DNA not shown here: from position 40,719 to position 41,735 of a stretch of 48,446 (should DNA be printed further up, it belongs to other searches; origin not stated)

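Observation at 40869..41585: Spo0A-like regulator whose receiver domain has lost the phosphorylation machinery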

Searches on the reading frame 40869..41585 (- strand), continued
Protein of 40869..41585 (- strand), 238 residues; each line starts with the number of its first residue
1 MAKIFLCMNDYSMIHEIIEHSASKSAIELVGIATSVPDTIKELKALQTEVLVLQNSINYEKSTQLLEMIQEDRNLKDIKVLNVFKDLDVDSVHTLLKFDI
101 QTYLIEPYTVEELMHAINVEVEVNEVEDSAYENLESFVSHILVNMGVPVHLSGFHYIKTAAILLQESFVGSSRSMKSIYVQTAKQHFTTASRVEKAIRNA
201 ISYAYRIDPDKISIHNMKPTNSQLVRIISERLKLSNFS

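Call 31: find_encoding_contigs(protein=P0199, flank=6000, max_places=2)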
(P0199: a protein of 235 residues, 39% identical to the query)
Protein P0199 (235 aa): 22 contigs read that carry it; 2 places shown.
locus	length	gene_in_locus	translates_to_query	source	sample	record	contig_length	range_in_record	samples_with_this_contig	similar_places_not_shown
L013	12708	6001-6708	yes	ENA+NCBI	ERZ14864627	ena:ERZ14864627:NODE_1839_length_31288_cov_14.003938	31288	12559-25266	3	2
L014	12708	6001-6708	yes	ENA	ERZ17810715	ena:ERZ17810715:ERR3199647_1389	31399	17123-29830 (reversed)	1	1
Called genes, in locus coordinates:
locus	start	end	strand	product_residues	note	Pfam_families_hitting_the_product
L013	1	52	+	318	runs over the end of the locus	PF12740:PETase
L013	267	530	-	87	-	PF01649:Ribosomal_S20p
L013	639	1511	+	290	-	PF03418:Peptidase_A25, PF06866:DUF1256 (faint)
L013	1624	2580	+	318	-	PF07454:SpoIIP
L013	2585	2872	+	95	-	-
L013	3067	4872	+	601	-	PF00009:GTP_EFTU, PF03144:GTP_EFTU_D2, PF22042:EF-G_D2 (weak), PF14492:EFG_III (weak), PF00679:EFG_C, PF06421:LepA_C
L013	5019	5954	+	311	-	-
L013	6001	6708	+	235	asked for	PF08769:Spo0A_C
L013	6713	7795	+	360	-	PF04055:Radical_SAM, PF06969:HemN_C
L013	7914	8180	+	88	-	PF00312:Ribosomal_S15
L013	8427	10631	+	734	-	PF01138:RNase_PH, PF03725:RNase_PH_C, PF03726:PNPase, PF01138:RNase_PH, PF03725:RNase_PH_C (weak), PF00013:KH_1, PF00575:S1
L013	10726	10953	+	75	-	-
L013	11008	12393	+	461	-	PF01546:Peptidase_M20, PF07687:M20_dimer (weak)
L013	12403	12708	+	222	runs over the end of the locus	PF02390:Methyltransf_4, PF13649:Methyltransf_25 (weak), PF13847:Methyltransf_31 (weak)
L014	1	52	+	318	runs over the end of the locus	PF12740:PETase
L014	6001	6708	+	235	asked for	PF08769:Spo0A_C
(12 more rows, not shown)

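Call 32: find_encoding_contigs(protein=P0190, flank=6000, max_places=2)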
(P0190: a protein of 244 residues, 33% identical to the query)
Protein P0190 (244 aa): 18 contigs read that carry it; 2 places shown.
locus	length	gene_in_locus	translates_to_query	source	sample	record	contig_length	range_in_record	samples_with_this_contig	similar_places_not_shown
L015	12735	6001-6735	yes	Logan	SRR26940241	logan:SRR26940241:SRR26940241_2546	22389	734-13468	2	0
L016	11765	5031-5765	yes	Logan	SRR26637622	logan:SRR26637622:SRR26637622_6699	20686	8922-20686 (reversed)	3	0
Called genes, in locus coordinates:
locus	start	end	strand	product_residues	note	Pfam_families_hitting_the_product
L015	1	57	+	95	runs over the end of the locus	-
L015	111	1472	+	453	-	PF01554:MatE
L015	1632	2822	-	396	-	PF01637:ATPase_2 (weak), PF13173:AAA_14, PF13635:DUF4143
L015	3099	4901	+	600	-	PF00009:GTP_EFTU, PF03144:GTP_EFTU_D2, PF14492:EFG_III (weak), PF00679:EFG_C, PF06421:LepA_C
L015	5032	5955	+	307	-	-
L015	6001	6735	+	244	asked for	PF08769:Spo0A_C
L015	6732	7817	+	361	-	PF04055:Radical_SAM, PF06969:HemN_C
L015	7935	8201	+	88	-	PF00312:Ribosomal_S15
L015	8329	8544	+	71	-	PF21645:FakA-like_M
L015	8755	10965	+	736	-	PF01138:RNase_PH, PF03725:RNase_PH_C, PF03726:PNPase, PF01138:RNase_PH, PF00013:KH_1, PF00575:S1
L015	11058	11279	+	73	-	-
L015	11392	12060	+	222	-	PF13847:Methyltransf_31 (weak), PF02390:Methyltransf_4, PF13649:Methyltransf_25 (weak)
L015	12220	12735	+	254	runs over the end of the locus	-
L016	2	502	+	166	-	?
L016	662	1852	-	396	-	PF01637:ATPase_2 (weak), PF13173:AAA_14, PF13635:DUF4143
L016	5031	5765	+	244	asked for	PF08769:Spo0A_C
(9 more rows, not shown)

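Call 33: find_encoding_contigs(protein=P0198, flank=6000, max_places=2)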
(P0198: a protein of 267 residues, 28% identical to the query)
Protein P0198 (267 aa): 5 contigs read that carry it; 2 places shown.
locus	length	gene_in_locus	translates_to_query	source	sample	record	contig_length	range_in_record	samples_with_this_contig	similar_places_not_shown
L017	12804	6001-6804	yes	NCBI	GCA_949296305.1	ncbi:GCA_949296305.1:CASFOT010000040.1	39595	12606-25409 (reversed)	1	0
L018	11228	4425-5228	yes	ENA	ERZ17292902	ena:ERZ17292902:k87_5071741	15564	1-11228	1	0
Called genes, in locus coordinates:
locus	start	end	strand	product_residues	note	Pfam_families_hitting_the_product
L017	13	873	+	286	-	PF03418:Peptidase_A25, PF06866:DUF1256 (faint)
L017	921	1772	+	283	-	PF07454:SpoIIP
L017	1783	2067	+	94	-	-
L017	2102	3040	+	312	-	PF00551:Formyl_trans_N, PF02911:Formyl_trans_C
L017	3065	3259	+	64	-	-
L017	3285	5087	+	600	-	PF00009:GTP_EFTU, PF03144:GTP_EFTU_D2, PF14492:EFG_III (faint), PF00679:EFG_C, PF06421:LepA_C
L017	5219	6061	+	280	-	-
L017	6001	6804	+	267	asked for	PF08769:Spo0A_C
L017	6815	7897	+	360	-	PF04055:Radical_SAM, PF06969:HemN_C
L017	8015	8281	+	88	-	PF00312:Ribosomal_S15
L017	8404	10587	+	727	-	PF01138:RNase_PH, PF03725:RNase_PH_C, PF03726:PNPase, PF01138:RNase_PH, PF00013:KH_1, PF00575:S1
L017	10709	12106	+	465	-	PF01546:Peptidase_M20, PF07687:M20_dimer (faint)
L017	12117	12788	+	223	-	PF13847:Methyltransf_31 (weak), PF02390:Methyltransf_4, PF13649:Methyltransf_25 (weak)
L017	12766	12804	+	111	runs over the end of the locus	PF14595:Thioredoxin_9, PF00085:Thioredoxin, PF13098:Thioredoxin_2 (weak)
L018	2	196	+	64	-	?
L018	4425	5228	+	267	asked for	PF08769:Spo0A_C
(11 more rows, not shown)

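Call 34: search_solved_structures(query=window:40869-41585:-, max_evalue=1, show_alignments=4)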
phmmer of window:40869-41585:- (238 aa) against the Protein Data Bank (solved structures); distinct sequences matched with E-value up to 1: 19.
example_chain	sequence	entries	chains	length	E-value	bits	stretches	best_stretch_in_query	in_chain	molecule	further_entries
1fc3_A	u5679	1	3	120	6.1e-13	52.5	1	132-235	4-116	SPO0A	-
1lq1_A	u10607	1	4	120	1.8e-12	50.9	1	132-235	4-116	Stage 0 sporulation protein A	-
3h1g_A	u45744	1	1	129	0.0011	22.3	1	6-122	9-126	Chemotaxis protein cheY homolog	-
3gwg_A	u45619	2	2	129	0.0011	22.3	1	6-122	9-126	Chemotaxis protein cheY homolog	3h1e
3h1f_A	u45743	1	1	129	0.0014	21.9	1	6-122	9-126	Chemotaxis protein cheY homolog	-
1udr_A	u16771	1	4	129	0.0094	19.2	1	5-118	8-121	CHEY PROTEIN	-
2yzs_A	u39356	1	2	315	0.053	16.8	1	122-225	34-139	Putative uncharacterized protein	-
6er7_A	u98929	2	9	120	0.09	16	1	4-118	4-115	120aa long hypothetical chemotaxis protein (CheY)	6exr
9xzo_A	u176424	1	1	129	0.18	15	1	1-116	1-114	De novo protein M1X0B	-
1dz3_A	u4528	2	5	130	0.19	14.9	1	6-118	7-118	Stage 0 sporulation protein A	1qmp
9phz_E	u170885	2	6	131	0.36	14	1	2-116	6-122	Stage 0 sporulation protein A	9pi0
7ve6_A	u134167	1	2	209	0.51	13.6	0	6-118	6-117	Response regulator protein VraR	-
4gvp_A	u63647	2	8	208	0.55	13.4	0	6-118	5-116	Response regulator protein vraR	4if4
3lua_A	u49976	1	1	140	0.63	13.3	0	56-118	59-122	Response regulator receiver protein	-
2chy_A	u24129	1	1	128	0.75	13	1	5-118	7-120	CHEY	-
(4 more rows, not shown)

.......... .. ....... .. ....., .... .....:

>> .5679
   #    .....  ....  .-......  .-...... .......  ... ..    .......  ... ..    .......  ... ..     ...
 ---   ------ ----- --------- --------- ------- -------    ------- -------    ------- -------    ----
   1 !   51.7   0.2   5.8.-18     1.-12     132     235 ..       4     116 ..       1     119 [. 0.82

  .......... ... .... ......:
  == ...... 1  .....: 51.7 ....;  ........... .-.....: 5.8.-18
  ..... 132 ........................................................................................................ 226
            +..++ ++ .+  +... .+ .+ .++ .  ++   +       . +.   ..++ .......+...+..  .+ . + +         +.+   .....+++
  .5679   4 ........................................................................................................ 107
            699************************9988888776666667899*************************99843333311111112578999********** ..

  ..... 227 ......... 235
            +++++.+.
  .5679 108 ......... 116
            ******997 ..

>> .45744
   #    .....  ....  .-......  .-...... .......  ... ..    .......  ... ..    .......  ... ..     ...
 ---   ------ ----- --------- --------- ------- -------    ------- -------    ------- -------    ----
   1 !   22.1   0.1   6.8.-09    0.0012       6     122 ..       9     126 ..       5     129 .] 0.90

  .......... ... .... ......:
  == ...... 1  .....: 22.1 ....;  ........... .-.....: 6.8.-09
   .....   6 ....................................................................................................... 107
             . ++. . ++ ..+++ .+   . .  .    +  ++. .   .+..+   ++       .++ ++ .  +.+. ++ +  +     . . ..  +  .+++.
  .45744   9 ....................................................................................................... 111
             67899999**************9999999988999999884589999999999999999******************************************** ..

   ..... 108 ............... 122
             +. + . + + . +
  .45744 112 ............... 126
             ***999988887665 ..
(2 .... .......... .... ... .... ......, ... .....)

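Call 35: find_encoding_contigs(protein=P0001, flank=10000, max_places=4)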
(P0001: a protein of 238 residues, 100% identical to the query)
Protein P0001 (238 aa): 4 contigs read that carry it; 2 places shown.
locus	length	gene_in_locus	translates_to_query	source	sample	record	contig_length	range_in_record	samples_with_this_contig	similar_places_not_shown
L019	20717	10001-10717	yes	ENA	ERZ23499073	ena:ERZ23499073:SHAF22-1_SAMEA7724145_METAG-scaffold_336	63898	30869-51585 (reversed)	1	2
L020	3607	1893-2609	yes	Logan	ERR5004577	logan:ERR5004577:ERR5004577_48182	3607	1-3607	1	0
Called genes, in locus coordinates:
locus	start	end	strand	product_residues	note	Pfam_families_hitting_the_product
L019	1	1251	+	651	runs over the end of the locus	PF00753:Lactamase_B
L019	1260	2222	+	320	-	PF06144:DNA_pol3_delta, PF21694:DNA_pol3_delta_C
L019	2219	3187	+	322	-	-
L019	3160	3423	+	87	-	PF03313:SDH_alpha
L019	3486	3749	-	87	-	PF01649:Ribosomal_S20p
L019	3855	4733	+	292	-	PF03418:Peptidase_A25, PF06866:DUF1256 (faint)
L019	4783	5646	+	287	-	PF07454:SpoIIP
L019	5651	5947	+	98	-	-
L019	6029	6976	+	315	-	PF00551:Formyl_trans_N, PF02911:Formyl_trans_C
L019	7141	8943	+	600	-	PF00009:GTP_EFTU, PF03144:GTP_EFTU_D2, PF22042:EF-G_D2 (weak), PF00679:EFG_C, PF06421:LepA_C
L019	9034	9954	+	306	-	-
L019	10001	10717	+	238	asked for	PF08769:Spo0A_C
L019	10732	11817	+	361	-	PF04055:Radical_SAM, PF06969:HemN_C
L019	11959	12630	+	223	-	PF01411:tRNA-synt_2c (weak)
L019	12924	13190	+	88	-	PF00312:Ribosomal_S15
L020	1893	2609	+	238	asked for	PF08769:Spo0A_C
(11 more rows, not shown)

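Call 52: predict_structure(alignment_id=A3)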
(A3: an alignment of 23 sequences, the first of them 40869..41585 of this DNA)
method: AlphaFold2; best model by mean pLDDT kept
length: 238 residues; sequences in the alignment: 23
mean_pLDDT: 87.3   pTM: 0.52
mean pLDDT of the five models: 87.3, 86.7, 84.5, 84.4, 84.0
residues with pLDDT >= 90: 135; 70-90: 83; 50-70: 10; < 50: 10
segments of 3 or more residues with pLDDT < 50: 124-130
pLDDT, mean of each block of 10 residues (from residue 1): 92 89 82 94 94 94 95 90 90 85 87 84 50 77 90 96 76 84 97 98 96 93 92 67
secondary structure, 60 per line:
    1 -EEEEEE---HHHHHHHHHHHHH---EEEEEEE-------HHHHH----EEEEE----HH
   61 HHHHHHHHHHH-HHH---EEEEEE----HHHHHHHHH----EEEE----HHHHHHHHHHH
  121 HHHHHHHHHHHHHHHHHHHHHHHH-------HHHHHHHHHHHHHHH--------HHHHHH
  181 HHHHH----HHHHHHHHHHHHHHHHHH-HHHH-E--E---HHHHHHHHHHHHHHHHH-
elements in order: E2-7 H11-23 E27-33 H41-45 E50-54 H59-71 E79-84 H89-97 E102-105 H110-144 H152-166 H175-185 H190-207 H209-212 H221-237

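Call 56: fold_search(model_id=the predicted structure, library=pdb)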
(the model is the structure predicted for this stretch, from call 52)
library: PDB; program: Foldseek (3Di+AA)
matches with E <= 10: 1649; with E <= 0.001: 247
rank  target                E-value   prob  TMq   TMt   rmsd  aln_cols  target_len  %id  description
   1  4gvp_A                5.2e-08  1.00  0.43  0.49  13.3       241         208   13  Crystal Structure of the Response Regulator Protein VraR from Staphylococcus aureus (released 2013-05-08)
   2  5hev_B                2.8e-07  1.00  0.46  0.51  15.4       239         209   16  Crystal Structure of the beryllofluoride-activated LiaR from Enterococcus faecium (released 2016-11-16)
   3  4ldz_A                1.2e-06  1.00  0.44  0.53  16.2       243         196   14  Crystal structure of the full-length response regulator DesR in the active state (released 2014-07-16)
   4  5hev_C                1.6e-06  1.00  0.46  0.51  14.9       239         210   16  Crystal Structure of the beryllofluoride-activated LiaR from Enterococcus faecium (released 2016-11-16)
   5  5hev_A                1.9e-06  1.00  0.42  0.47  14.9       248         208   16  Crystal Structure of the beryllofluoride-activated LiaR from Enterococcus faecium (released 2016-11-16)
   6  1a04_A                3.1e-06  1.00  0.39  0.44  16.0       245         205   14  THE STRUCTURE OF THE NITRATE/NITRITE RESPONSE REGULATOR PROTEIN NARL IN THE MONOCLINIC C2 CRYSTAL FORM (released 1998-03-18)
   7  4ldz_B                3.3e-06  1.00  0.43  0.53  16.4       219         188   16  Crystal structure of the full-length response regulator DesR in the active state (released 2014-07-16)
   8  1fc3_B                3.9e-06  1.00  0.36  0.80   2.5       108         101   30  THE CRYSTAL STRUCTURE OF TRANS-ACTIVATION DOMAIN OF THE SPORULATION RESPONSE REGULATOR, SPO0A (released 2000-11-08)
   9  1lq1_B                7.3e-06  1.00  0.36  0.80   2.7       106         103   32  DNA Complexed Structure of the Key Transcription Factor Initiating Development in Sporulation Bacteria (released 2002-08-23)
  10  1lq1_C                9.2e-06  1.00  0.39  0.79   2.5       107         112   34  DNA Complexed Structure of the Key Transcription Factor Initiating Development in Sporulation Bacteria (released 2002-08-23)
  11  6wsh_A                1.0e-05  1.00  0.40  0.49  12.4       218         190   13  Crystal structure of EutV from Enterococcus faecalis (released 2021-05-05)
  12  5iuk_F                1.1e-05  1.00  0.42  0.71   2.6       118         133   18  Crystal structure of the DesK-DesR complex in the phosphotransfer state with high Mg2+ (150 mM) (released 2016-12-21)
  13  1lq1_D                1.2e-05  1.00  0.39  0.83   2.6       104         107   35  DNA Complexed Structure of the Key Transcription Factor Initiating Development in Sporulation Bacteria (released 2002-08-23)
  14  5iuj_C                1.2e-05  1.00  0.42  0.72   2.6       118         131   18  Crystal structure of the DesK-DesR complex in the phosphotransfer state with low Mg2+ (20 mM) (released 2016-12-21)
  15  6eo3_A                1.5e-05  1.00  0.37  0.43  12.9       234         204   13  Conformational dynamism for DNA interaction in Salmonella typhimurium RcsB response regulator. S207C P212121 (released 2017-11-15)
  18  1fc3_A                1.7e-05  1.00  0.38  0.72   2.4       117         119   30  THE CRYSTAL STRUCTURE OF TRANS-ACTIVATION DOMAIN OF THE SPORULATION RESPONSE REGULATOR, SPO0A (released 2000-11-08)
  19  1fc3_C                1.7e-05  1.00  0.36  0.70   4.1       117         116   29  THE CRYSTAL STRUCTURE OF TRANS-ACTIVATION DOMAIN OF THE SPORULATION RESPONSE REGULATOR, SPO0A (released 2000-11-08)
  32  1qmp_A                3.4e-05  1.00  0.44  0.79   2.4       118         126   17  Phosphorylated aspartate in the crystal structure of the sporulation response regulator, Spo0A (released 1999-11-14)
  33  1qmp_D                3.4e-05  1.00  0.44  0.78   2.6       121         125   16  Phosphorylated aspartate in the crystal structure of the sporulation response regulator, Spo0A (released 1999-11-14)
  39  1lq1_A                4.9e-05  1.00  0.37  0.79   2.4       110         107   32  DNA Complexed Structure of the Key Transcription Factor Initiating Development in Sporulation Bacteria (released 2002-08-23)
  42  5wq0_A                5.1e-05  1.00  0.43  0.78   2.9       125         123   17  Receiver domain of Spo0A from Paenisporosarcina sp. TG-14 (released 2017-03-22)
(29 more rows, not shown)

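Call 58: find_encoding_contigs(protein=P0003, flank=3000, max_places=1)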
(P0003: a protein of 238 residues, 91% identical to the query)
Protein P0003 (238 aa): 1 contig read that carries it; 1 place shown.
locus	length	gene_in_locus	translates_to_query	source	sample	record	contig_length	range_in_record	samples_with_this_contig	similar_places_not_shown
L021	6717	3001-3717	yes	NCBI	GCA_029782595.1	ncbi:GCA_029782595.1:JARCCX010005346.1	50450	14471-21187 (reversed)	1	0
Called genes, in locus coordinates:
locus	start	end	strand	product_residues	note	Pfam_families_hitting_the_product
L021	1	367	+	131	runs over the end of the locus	PF05025:RbsD_FucU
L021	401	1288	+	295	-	PF06800:Sugar_transport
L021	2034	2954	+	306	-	-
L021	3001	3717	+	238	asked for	PF08769:Spo0A_C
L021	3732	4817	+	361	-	PF04055:Radical_SAM, PF06969:HemN_C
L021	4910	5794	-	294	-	PF01488:Shikimate_DH, PF02558:ApbA (faint), PF02826:2-Hacid_dh_C (weak), PF03446:NAD_binding_2, PF03807:F420_oxidored, PF14833:NAD_binding_11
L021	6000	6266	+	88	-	PF00312:Ribosomal_S15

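Call 59: find_encoding_contigs(protein=P0004, flank=3000, max_places=1)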
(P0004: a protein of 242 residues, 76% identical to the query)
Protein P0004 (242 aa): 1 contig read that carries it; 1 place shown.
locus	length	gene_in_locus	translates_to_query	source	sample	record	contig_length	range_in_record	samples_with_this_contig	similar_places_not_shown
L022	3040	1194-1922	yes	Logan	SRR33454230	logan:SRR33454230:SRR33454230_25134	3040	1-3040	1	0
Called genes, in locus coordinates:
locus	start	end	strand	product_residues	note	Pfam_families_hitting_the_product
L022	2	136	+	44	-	?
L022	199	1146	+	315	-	-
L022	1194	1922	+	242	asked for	PF08769:Spo0A_C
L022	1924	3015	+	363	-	PF04055:Radical_SAM, PF06969:HemN_C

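Call 62: find_encoding_contigs(protein=P0031, flank=6000, max_places=2)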
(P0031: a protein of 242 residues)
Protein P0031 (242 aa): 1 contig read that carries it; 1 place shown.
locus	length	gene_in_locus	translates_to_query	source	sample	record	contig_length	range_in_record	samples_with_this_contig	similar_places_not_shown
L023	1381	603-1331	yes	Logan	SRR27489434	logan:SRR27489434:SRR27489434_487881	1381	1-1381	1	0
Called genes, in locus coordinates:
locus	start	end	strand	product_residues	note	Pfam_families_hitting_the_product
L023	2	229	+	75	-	?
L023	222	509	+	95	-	PF12643:MazG-like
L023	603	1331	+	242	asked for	PF00072:Response_reg, PF08769:Spo0A_C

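Call 73: search_protein_families(library=pfam, alignment_id=A3, max_evalue=0.01)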
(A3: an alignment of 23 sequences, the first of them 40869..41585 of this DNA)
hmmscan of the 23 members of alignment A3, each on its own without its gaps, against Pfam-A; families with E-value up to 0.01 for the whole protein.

A. member 1, window:40869-41585:- (238 aa): 3 families
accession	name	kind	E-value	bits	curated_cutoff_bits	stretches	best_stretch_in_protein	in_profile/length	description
PF08769.17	Spo0A_C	-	2.5e-17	63.2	25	1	138-232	1-104/104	Sporulation initiation factor Spo0A C terminal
PF00072.30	Response_reg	-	0.00066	20.3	30.2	1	6-118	2-111/111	Response regulator receiver domain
PF02119.21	FlgI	-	0.0013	18.2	25.3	1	172-230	159-219/343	Flagellar P-ring protein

B. families by the number of members that match (of 23 scanned): 6 families
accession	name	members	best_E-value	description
PF08769.17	Spo0A_C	23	6.4e-19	Sporulation initiation factor Spo0A C terminal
PF00072.30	Response_reg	6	0.00066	Response regulator receiver domain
PF02119.21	FlgI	3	0.00075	Flagellar P-ring protein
PF10372.14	CdaS_N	1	0.0026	Diadenylate cyclase CdaS, N-terminal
PF21245.3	PI4KB-PIK1_PIK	1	0.009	PI4KB/PIK1, accessory (PIK) domain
PF04934.19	Med6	1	0.0096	MED6 mediator sub complex component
